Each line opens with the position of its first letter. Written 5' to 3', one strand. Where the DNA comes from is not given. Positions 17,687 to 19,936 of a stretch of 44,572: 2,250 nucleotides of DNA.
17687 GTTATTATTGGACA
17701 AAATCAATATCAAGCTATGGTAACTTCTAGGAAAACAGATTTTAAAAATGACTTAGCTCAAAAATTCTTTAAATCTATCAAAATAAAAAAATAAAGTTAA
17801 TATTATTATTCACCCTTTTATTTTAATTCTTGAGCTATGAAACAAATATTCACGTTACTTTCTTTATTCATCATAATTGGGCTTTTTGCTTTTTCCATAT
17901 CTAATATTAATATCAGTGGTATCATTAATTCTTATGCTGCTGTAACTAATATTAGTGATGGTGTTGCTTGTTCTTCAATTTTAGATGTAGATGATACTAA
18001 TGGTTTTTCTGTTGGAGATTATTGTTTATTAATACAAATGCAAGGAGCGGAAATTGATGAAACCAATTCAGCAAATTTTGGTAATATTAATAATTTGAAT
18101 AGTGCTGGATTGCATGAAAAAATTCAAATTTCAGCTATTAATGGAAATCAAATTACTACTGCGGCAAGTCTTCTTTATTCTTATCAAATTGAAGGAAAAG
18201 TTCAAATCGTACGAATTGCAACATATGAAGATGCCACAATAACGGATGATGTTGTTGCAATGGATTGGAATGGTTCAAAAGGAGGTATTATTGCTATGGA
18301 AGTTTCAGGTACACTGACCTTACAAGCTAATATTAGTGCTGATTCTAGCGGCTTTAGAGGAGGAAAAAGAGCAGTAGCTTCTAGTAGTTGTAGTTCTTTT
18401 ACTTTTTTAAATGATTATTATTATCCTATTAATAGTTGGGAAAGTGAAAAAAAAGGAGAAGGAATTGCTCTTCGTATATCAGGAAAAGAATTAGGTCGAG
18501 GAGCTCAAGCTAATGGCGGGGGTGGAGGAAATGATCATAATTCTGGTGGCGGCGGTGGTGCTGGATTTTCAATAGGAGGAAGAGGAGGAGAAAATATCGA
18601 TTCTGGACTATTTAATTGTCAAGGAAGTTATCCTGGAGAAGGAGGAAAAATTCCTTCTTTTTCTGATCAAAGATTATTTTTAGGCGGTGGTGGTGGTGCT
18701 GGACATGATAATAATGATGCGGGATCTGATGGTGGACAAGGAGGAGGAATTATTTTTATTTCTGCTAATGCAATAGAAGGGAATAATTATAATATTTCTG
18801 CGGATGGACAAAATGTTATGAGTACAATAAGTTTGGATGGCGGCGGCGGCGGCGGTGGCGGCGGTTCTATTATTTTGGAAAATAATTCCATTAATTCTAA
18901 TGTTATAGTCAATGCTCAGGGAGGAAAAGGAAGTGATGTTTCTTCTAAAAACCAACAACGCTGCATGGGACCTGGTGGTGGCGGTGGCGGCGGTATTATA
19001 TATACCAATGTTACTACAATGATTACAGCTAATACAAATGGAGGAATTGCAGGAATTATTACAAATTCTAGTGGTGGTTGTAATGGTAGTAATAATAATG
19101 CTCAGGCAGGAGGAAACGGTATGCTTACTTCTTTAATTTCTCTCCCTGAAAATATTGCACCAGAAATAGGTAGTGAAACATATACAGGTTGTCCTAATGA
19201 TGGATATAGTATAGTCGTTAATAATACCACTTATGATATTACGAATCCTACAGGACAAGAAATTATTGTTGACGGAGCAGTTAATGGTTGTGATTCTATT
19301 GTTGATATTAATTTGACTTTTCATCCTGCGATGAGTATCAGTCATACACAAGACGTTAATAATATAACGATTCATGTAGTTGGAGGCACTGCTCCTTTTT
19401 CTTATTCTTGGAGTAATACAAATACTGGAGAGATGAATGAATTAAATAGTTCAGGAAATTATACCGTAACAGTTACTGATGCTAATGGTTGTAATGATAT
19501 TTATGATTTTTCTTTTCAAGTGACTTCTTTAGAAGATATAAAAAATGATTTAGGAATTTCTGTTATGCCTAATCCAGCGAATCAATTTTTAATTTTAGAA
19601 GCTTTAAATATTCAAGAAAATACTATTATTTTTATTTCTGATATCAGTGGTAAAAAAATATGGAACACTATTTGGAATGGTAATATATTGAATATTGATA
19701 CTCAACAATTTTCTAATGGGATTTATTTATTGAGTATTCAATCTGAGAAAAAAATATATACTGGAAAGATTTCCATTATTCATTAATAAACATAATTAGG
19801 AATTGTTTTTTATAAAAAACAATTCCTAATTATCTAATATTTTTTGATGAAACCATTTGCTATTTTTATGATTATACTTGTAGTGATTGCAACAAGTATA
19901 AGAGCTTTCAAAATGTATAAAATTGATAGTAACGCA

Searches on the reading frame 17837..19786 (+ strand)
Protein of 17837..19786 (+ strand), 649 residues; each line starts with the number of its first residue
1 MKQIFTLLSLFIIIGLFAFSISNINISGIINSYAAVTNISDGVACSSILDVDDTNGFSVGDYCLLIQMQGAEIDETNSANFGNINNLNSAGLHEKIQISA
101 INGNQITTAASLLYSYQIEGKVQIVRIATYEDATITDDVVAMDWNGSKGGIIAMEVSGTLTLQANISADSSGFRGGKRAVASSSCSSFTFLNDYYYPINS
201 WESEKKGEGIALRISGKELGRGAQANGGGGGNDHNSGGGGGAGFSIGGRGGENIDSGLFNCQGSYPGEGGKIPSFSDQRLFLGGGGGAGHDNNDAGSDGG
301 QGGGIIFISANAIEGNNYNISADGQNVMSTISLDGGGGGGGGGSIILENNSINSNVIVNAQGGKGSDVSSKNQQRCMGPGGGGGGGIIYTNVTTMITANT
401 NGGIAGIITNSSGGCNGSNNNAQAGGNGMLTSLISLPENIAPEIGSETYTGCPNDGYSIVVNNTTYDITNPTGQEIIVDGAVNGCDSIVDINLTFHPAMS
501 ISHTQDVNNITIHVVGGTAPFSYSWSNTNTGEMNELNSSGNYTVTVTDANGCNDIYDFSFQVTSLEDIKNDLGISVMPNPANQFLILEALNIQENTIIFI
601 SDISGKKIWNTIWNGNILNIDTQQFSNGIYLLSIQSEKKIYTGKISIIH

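Call 88: search_protein_families(library=pfam, proteins=[window:17837-19786:+], max_evalue=0.001)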
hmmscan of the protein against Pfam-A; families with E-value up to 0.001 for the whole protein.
window:17837-19786:+ (649 aa): 2 families
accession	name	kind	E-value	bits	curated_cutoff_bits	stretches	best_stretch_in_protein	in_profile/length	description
PF18962.6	Por_Secre_tail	-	5e-09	36.8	27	1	577-647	2-75/75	Secretion system C-terminal sorting domain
PF11589.14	DUF3244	-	0.00061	20.2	25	0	581-644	27-93/96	Domain of unknown function (DUF3244)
